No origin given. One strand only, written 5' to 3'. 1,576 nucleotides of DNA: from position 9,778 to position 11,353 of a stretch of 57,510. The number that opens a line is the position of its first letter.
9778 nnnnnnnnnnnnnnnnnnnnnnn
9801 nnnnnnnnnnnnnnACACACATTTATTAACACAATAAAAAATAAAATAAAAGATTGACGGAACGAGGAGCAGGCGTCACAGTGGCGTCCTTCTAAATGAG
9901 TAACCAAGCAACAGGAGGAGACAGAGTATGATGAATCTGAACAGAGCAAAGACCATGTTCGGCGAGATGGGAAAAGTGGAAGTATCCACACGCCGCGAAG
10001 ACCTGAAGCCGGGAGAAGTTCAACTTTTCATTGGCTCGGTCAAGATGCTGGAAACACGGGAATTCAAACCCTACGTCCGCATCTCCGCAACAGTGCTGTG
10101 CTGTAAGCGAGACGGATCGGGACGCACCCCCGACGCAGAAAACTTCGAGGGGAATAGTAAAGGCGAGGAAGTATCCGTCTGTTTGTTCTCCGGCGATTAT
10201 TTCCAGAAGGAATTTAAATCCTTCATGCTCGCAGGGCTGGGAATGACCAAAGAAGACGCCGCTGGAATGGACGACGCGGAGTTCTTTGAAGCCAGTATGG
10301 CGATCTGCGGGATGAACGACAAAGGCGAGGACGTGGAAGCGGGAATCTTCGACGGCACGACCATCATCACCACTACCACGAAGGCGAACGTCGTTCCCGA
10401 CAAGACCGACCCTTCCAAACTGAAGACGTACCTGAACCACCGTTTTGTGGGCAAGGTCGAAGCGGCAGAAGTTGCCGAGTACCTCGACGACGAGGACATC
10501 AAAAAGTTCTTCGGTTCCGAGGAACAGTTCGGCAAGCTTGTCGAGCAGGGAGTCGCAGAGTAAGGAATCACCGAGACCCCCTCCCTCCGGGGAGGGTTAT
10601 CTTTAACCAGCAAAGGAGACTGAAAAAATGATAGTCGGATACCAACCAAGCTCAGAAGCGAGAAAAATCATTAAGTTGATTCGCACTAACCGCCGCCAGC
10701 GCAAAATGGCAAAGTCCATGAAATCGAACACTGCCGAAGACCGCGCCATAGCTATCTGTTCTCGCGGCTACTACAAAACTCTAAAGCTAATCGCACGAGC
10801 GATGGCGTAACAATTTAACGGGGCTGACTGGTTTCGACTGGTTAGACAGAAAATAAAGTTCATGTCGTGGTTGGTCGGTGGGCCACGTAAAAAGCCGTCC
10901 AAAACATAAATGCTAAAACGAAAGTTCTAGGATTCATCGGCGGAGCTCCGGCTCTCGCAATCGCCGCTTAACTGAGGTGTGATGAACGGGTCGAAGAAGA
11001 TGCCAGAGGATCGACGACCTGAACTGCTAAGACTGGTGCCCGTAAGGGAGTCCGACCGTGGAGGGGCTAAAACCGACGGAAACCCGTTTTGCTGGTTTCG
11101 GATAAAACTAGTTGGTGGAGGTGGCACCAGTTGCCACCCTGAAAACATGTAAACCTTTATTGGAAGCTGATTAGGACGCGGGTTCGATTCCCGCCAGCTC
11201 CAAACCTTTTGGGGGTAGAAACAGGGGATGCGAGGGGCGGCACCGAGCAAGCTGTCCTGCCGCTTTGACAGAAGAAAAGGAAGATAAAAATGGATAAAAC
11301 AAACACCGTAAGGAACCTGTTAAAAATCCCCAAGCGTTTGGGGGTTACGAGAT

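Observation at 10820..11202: Full-length tmRNA (ssrA) in a phage with no integrase, carrying an atypical 19-residue tag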

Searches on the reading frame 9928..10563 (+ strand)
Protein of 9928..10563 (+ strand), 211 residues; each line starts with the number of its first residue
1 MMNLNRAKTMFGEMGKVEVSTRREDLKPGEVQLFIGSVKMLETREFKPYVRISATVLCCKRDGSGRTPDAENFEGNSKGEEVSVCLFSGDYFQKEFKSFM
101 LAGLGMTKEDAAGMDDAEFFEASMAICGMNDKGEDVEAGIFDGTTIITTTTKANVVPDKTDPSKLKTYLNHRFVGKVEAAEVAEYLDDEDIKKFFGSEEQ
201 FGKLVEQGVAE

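Call 9: search_protein_families(library=phrogs, proteins=[window:9928-10563:+])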
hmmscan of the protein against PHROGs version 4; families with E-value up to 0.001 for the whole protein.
window:9928-10563:+ (211 aa): 0 families

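Call 34: search_protein_families(library=pfam, proteins=[window:9928-10563:+], max_evalue=0.01)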
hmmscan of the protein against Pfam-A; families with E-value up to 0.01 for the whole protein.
window:9928-10563:+ (211 aa): 0 families

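Call 45: find_homologous_proteins(query=window:9928-10563:+, max_evalue=0.00001)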
Query window:9928-10563:+ (211 aa): 2 proteins with E <= 0.00001 among 200 candidates.
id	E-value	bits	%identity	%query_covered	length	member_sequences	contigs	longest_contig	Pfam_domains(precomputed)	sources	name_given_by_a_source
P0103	2.2e-134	463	100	100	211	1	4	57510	-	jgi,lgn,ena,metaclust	metaclust:\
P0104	1.8e-101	356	78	100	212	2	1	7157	-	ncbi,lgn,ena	-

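Call 46: find_encoding_contigs(protein=P0104, flank=8000, max_places=6)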
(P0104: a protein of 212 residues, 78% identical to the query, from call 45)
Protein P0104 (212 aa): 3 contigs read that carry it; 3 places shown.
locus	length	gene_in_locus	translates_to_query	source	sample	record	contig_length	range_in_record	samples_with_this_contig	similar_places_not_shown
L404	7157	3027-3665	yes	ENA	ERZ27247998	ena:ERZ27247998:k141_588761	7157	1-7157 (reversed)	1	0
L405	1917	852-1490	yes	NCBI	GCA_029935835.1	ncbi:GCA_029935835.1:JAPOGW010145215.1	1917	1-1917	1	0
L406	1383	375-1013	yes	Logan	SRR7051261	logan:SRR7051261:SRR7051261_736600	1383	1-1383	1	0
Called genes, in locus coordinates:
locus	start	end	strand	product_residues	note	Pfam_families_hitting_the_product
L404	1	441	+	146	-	?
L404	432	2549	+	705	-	PF00270:DEAD, PF04851:ResIII, PF00176:SNF2-rel_dom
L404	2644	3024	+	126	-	-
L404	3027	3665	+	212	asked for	-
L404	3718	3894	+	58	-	-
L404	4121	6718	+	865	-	PF01612:DNA_pol_A_exo1, PF00476:DNA_pol_A (faint)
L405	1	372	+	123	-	?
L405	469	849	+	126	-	-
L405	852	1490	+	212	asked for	-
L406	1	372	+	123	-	?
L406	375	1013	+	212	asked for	-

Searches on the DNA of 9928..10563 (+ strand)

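Call 47: search_rna_families(sources=[L404, L405, L406], threshold=evalue, max_evalue=0.01, show_alignments=2)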
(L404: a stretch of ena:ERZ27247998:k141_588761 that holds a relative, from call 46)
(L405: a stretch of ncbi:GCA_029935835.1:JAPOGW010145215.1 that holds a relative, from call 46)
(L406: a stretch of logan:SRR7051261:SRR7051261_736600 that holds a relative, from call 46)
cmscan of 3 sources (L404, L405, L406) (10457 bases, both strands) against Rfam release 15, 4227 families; matches with E-value up to 0.01: 2.
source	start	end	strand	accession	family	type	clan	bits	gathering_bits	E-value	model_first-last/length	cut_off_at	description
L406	1257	1383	+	RF00023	tmRNA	Gene;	CL00001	48.2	47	9.4e-17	1-127/374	3'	transfer-messenger RNA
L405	1734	1917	+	RF00023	tmRNA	Gene;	CL00001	47.7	47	1.4e-16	1-211/374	3'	transfer-messenger RNA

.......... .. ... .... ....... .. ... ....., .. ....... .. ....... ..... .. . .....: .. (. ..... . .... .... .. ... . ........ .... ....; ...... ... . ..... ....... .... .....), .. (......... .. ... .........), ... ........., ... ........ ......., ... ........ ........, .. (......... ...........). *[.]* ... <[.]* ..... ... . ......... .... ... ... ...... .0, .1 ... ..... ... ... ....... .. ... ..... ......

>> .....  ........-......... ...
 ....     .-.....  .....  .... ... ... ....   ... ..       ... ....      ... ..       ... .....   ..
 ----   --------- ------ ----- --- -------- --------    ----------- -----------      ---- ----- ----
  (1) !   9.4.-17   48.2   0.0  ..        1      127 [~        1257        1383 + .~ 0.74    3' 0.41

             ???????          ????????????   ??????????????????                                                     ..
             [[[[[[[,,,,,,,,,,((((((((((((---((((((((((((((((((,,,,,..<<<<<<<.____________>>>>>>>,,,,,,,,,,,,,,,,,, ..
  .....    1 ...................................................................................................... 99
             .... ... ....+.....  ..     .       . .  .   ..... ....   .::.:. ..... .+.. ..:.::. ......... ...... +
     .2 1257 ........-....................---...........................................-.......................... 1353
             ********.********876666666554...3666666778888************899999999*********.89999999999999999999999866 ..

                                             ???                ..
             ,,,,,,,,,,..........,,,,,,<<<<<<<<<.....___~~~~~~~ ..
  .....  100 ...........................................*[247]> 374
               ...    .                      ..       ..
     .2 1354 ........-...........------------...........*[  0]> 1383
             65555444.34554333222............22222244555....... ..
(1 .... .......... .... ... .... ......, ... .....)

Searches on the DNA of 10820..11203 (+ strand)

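Call 4: search_dna_similar(query=window:10820-11203:+, collection=phages, mode=distant, max_rows=40)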
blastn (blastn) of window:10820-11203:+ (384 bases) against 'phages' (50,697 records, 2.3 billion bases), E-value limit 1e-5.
Records with a match: 2; places in all: 2; records where one place covers at least 80% of the query: 0.
Best place of each record, by identity: 80-90% 2.
By first word of the organism name: uncultured 2.
By host as written in the record: - 2.
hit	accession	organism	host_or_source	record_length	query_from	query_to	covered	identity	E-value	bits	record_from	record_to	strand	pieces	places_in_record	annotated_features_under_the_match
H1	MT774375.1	uncultured phage cr50_1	human feces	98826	337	383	12%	89.4%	1e-6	60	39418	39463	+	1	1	transfer-messenger RNA, SsrA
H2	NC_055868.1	uncultured phage cr50_1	human feces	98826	337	383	12%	89.4%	1e-6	60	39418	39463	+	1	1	transfer-messenger RNA, SsrA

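Call 59: search_dna_similar(query=window:10820-11203:+, collection=ecoli_genomes, mode=distant, max_rows=3, max_evalue=0.001)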
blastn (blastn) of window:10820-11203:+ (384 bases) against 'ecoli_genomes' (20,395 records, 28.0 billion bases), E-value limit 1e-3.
No match.

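Call 90: search_dna_similar(query=window:10820-11203:+, collection=plasmids, mode=distant, max_rows=10, max_evalue=0.01)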
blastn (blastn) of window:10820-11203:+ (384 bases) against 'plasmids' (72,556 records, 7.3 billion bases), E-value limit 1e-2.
Records with a match: 6; places in all: 6; records where one place covers at least 80% of the query: 0.
Best place of each record, by identity: 95-99% 5; 90-95% 1.
By first word of the organism name: Ralstonia 3; Microvirga 1; Bifidobacterium 1; Nonomuraea 1.
By predicted mobility (MOB-suite, as given by PLSDB): non-mobilizable 6.
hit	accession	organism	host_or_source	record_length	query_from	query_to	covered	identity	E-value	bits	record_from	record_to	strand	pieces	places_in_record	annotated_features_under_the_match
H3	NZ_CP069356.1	Microvirga sp. VF16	Vachellia farnesiana,Cell culture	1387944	352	383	8%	93.8%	2e-3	50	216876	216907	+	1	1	none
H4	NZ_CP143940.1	Bifidobacterium longum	Homo sapiens,cell culture,human fecal ...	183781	354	383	8%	96.7%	2e-3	51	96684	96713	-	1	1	none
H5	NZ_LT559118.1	Nonomuraea gerenzanensis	-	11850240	354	383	8%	96.7%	2e-3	51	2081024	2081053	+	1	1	none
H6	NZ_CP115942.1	Ralstonia syzygii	Musa sp.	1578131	355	383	8%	96.6%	8e-3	49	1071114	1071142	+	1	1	none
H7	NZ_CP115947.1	Ralstonia solanacearum MolK2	Musa sp.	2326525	355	383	8%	96.6%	8e-3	49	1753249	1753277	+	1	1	record has no annotation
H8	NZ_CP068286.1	Ralstonia syzygii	Musa balbisiana cultivar Kepok,banana ...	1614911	355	383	8%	96.6%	8e-3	49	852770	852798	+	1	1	record has no annotation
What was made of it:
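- Tried and rejected: blastn against plasmids hit only the T-arm (call 90), and blastn against E. coli found nothing (call 59).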
